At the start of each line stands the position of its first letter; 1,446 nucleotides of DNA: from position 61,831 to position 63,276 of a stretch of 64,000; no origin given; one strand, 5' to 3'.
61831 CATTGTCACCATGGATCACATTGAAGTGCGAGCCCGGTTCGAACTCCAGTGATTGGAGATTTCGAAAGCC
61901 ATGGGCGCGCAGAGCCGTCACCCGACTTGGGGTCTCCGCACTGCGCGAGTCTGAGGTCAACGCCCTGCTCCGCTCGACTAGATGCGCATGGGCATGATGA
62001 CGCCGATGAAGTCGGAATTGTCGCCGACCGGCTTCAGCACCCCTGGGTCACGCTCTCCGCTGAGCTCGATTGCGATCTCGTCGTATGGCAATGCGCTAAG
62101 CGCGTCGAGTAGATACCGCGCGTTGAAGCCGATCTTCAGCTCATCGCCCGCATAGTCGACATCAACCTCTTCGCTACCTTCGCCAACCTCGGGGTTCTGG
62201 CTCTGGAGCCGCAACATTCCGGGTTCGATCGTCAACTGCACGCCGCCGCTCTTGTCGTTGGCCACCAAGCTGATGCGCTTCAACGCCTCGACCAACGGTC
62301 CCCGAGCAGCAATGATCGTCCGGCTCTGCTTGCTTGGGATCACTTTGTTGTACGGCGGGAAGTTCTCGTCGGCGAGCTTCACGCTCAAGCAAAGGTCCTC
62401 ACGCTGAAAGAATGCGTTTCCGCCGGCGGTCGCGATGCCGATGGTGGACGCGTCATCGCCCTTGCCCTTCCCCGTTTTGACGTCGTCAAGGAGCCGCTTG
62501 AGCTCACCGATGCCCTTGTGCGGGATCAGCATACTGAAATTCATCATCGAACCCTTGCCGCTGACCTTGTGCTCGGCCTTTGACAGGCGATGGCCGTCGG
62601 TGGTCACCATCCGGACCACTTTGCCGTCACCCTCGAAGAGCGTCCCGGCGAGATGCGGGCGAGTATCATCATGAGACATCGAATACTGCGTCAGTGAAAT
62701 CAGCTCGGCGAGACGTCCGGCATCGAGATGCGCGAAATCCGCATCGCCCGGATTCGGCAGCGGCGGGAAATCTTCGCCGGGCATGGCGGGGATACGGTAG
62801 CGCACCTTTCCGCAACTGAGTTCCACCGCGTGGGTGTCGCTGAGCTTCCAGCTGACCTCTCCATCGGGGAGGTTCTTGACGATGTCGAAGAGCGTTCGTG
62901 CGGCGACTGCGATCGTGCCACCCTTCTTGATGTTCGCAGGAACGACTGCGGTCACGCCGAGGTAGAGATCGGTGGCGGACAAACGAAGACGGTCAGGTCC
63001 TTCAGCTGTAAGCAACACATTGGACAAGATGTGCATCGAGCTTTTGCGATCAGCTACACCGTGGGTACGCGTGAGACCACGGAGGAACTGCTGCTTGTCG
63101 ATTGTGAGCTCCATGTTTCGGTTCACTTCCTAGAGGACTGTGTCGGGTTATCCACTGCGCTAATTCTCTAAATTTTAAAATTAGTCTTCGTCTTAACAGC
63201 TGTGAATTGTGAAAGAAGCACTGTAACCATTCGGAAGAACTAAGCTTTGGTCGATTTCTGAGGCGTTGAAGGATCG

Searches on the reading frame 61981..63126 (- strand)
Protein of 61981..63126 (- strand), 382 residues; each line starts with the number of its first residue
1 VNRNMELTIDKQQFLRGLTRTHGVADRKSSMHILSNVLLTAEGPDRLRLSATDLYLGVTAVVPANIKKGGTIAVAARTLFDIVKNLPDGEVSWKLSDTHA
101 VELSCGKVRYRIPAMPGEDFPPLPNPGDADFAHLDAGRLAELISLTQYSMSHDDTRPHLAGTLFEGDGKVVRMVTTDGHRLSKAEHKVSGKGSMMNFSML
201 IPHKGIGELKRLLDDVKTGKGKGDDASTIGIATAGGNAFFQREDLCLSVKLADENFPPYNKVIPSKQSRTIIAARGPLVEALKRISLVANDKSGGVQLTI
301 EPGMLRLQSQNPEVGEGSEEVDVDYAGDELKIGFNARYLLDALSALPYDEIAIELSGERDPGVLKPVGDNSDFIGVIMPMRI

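Call 68: search_protein_families(library=pfam, proteins=[window:61981-63126:-], max_evalue=0.00001)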
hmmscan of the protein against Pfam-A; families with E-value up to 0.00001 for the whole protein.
window:61981-63126:- (382 aa): 3 families
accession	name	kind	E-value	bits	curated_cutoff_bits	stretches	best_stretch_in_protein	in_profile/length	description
PF02768.20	DNA_pol3_beta_3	-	7.7e-34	116.5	27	1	261-381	2-121/121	DNA polymerase III beta subunit, C-terminal domain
PF00712.24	DNA_pol3_beta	-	3.6e-27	95.3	24.4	1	5-124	1-120/120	DNA polymerase III beta subunit, N-terminal domain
PF02767.21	DNA_pol3_beta_2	-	5.6e-19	69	27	1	135-257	3-115/116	DNA polymerase III beta subunit, central domain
